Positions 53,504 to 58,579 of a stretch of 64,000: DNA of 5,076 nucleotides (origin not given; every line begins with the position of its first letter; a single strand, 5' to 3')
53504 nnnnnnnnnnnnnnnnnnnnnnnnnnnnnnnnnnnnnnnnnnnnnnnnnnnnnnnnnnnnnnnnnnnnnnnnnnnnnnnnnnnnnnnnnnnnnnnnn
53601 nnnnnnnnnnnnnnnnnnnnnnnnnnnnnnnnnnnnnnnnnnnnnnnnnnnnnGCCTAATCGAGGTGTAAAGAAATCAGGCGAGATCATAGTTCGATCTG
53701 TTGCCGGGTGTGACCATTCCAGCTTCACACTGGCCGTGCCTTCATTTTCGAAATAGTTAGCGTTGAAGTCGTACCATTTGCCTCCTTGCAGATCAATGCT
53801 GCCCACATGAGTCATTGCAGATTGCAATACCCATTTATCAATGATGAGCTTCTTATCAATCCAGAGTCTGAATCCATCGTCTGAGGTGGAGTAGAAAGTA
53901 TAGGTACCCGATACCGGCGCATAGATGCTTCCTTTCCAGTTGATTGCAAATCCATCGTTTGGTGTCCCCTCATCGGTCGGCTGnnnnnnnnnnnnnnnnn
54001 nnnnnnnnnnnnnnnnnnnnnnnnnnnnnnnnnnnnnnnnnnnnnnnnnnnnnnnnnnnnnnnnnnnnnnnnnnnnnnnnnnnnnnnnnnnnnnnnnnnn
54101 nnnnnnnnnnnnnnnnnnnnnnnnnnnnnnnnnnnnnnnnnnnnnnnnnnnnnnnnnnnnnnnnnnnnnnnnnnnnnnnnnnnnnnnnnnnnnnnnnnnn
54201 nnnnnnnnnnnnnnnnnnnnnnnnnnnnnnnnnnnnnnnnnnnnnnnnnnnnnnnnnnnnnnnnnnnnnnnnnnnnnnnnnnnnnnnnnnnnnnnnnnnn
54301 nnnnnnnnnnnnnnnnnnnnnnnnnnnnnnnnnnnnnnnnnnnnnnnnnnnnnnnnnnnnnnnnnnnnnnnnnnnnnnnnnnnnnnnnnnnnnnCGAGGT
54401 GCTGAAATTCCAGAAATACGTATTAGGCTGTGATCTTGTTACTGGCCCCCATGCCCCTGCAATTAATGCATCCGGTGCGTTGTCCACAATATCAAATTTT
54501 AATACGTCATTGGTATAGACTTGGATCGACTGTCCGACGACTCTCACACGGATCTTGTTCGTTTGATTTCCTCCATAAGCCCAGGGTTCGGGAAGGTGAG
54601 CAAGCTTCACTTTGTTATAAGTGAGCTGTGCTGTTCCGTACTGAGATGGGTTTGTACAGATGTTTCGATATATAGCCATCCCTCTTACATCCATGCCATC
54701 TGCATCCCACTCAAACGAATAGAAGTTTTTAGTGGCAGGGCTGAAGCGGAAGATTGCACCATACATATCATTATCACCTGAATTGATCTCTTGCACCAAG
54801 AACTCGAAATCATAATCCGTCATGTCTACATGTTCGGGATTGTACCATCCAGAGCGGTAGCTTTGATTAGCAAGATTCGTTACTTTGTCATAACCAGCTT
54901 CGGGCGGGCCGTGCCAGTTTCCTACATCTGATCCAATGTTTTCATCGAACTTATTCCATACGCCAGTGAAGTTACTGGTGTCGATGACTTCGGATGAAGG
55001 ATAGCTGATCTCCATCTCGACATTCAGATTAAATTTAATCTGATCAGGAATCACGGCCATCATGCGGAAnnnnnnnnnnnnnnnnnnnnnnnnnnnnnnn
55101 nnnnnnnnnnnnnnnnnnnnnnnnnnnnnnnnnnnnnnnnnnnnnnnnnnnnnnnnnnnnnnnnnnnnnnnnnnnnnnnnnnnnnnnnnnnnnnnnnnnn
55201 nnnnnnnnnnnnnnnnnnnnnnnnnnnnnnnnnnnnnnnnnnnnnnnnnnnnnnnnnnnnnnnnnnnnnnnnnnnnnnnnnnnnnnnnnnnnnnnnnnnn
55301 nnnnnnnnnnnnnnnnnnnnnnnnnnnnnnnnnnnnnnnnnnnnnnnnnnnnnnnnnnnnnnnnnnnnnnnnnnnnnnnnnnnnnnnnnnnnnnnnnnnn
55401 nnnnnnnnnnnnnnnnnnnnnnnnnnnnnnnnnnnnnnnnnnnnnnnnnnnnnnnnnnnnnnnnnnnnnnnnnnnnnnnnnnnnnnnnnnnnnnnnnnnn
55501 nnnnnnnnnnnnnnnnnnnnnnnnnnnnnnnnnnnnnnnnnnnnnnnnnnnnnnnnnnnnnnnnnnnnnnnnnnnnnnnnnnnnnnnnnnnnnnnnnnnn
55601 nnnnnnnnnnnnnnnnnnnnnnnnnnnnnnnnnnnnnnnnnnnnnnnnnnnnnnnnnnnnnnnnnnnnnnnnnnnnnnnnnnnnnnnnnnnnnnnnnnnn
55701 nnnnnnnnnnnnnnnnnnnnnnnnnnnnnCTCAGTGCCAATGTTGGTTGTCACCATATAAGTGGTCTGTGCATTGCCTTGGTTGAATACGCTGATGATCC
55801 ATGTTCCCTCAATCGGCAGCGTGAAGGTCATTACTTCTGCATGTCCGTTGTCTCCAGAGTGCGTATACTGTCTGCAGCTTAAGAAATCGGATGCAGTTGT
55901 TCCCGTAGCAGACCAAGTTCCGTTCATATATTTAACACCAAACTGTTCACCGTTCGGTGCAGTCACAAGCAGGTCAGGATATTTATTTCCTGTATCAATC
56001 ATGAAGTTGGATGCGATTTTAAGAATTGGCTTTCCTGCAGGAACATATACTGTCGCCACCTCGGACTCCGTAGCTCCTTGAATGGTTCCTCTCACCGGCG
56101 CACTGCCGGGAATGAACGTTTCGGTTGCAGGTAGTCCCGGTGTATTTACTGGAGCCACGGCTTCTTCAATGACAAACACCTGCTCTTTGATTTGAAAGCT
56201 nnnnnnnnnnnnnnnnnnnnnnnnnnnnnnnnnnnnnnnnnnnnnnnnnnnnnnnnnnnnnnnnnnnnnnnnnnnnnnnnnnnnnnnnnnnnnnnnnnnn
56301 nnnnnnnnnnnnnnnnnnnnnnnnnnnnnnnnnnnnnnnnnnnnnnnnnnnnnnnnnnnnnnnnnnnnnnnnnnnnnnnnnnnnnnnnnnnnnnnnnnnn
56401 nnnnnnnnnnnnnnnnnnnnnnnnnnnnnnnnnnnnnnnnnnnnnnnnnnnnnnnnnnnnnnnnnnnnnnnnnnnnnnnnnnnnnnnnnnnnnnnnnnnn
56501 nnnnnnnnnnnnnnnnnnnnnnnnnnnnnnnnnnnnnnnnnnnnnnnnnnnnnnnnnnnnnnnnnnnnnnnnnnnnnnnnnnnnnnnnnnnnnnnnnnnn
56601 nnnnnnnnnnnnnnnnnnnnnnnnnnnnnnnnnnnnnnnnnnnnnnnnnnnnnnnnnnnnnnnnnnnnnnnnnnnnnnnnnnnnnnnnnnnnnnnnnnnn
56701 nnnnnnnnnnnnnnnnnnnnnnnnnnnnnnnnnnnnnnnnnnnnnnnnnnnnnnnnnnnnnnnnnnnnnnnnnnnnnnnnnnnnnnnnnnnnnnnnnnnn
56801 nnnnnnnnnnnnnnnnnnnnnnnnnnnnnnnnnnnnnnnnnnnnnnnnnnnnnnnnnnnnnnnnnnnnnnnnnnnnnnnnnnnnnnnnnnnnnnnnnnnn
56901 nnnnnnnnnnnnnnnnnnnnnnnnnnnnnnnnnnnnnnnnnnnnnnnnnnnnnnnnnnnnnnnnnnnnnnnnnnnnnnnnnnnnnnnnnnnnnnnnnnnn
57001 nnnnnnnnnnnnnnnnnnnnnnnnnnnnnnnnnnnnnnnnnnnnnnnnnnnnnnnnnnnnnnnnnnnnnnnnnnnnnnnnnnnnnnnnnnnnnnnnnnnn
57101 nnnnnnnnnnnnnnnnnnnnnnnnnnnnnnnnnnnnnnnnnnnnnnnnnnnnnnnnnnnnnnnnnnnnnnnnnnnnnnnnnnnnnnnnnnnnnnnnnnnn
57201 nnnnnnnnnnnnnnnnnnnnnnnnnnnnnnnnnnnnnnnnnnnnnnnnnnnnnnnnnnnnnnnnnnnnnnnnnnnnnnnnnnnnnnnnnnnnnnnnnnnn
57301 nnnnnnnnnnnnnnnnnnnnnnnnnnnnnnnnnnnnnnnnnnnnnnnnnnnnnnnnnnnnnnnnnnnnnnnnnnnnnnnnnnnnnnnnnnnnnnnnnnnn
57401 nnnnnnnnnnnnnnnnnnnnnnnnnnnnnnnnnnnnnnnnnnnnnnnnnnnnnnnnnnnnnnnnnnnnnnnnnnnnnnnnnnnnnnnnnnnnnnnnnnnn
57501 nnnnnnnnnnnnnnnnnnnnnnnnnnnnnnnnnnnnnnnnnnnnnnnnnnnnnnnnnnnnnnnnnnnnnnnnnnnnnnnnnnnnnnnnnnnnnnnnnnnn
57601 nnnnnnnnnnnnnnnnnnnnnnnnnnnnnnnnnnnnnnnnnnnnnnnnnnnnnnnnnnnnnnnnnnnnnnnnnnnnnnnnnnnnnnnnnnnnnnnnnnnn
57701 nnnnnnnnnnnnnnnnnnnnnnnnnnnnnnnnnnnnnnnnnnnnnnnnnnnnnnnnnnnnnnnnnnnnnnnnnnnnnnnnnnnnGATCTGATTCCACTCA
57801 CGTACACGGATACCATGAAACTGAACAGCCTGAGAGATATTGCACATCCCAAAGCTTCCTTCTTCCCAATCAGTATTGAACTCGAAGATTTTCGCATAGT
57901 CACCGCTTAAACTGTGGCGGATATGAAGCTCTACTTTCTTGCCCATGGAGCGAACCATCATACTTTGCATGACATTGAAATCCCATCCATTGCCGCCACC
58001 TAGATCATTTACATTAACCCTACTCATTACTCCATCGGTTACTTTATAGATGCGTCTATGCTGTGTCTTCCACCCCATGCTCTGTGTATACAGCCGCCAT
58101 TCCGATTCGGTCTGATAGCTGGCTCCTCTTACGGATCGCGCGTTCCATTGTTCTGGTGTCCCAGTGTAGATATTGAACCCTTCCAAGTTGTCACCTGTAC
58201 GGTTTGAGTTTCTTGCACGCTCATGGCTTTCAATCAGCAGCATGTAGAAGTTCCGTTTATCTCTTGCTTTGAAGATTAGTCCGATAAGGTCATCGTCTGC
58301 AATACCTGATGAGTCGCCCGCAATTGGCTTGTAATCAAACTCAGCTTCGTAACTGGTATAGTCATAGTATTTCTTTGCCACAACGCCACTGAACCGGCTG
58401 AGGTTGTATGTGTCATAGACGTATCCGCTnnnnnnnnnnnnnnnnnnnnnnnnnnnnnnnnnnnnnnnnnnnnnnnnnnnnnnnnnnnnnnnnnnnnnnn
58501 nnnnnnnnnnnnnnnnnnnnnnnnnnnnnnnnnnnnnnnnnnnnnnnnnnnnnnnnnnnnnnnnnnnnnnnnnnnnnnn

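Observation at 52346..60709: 2787-aa virion protein with PA14 domain and Ig-like repeats (adhesin-like receptor-binding fibre)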

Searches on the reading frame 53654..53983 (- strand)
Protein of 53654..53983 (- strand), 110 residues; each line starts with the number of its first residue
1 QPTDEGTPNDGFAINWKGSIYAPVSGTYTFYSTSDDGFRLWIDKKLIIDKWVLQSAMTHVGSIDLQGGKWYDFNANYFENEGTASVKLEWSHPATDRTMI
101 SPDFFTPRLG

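Call 20: search_protein_families(library=pfam, proteins=[window:53654-53983:-], max_evalue=0.01)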
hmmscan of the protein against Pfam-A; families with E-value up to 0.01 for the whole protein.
seq(110 aa): 2 families
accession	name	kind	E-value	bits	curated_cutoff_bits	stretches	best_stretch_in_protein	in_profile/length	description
PF07691.17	PA14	-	2e-22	80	24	1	3-98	37-141/147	PA14 domain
PF10528.15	GLEYA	-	1.8e-08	35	26.2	1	12-88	1-87/91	GLEYA domain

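Call 39: search_dna_similar(query=window:53654-53983:-, collection=phages, mode=protein, max_evalue=0.001, max_rows=40)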
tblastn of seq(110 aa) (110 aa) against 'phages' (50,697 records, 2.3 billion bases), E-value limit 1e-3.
Records with a match: 6; places in all: 6; records where one place covers at least 80% of the query: 4.
Best place of each record, by identity: <60% 6.
By first word of the organism name: Bacillus 2; Hyperthermophilic 2; Bacteriophage 1; Tunturiibacter 1.
By host as written in the record: - 3; Bacillus cereus BC102p 1; Bacillus cereus 1; Tunturiibacter empetritectus M8UP27 1.
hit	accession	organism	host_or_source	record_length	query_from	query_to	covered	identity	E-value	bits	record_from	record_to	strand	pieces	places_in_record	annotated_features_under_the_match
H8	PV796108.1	Bacillus phage Edson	Bacillus cereus BC102p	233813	10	107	89%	31.3%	3e-10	61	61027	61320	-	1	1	hypothetical protein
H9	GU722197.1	Hyperthermophilic Archaeal Virus 2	-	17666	6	93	80%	31.8%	4e-8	55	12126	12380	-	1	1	hypothetical protein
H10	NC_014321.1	Hyperthermophilic Archaeal Virus 2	-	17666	6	93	80%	31.8%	4e-8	55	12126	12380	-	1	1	hypothetical protein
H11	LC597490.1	Bacillus phage vB_BceM_WH1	Bacillus cereus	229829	10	107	89%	28.3%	3e-8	55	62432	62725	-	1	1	virion structural protein_gp079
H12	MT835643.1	Bacteriophage sp.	human fecal samples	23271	12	90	72%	34.2%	5e-9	57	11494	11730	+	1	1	record has no annotation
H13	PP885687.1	Tunturiibacter phage Tunturi_4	Tunturiibacter empetritectus M8UP27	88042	14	93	73%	23.3%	4e-4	44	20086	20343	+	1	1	tail protein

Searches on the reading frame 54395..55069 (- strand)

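Call 50: search_protein_families(library=pfam, proteins=[window:54395-55069:-], max_evalue=1)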
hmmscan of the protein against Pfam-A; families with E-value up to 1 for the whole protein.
window:54395-55069:- (225 aa): 1 family
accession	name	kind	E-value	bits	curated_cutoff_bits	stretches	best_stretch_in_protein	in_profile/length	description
PF06439.18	3keto-disac_hyd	-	0.0098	16.4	26.8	1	84-200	52-157/187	3-keto-disaccharide hydrolase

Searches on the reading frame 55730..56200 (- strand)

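Call 50: search_protein_families(library=pfam, proteins=[window:55730-56200:-], max_evalue=1)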
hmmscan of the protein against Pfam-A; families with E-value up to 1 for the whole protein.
window:55730-56200:- (157 aa): 1 family
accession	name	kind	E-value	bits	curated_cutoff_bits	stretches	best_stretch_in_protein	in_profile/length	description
PF04151.21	PPC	-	0.067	14.5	25.9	1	48-139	4-69/70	Bacterial pre-peptidase C-terminal domain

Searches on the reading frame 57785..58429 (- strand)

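Call 50: search_protein_families(library=pfam, proteins=[window:57785-58429:-], max_evalue=1)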
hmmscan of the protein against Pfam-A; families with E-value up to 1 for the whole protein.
window:57785-58429:- (215 aa): 1 family
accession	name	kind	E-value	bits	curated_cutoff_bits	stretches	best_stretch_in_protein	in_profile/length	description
PF23972.1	DUF7298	-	0.16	12.2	27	1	100-145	24-66/167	Domain of unknown function (DUF7298)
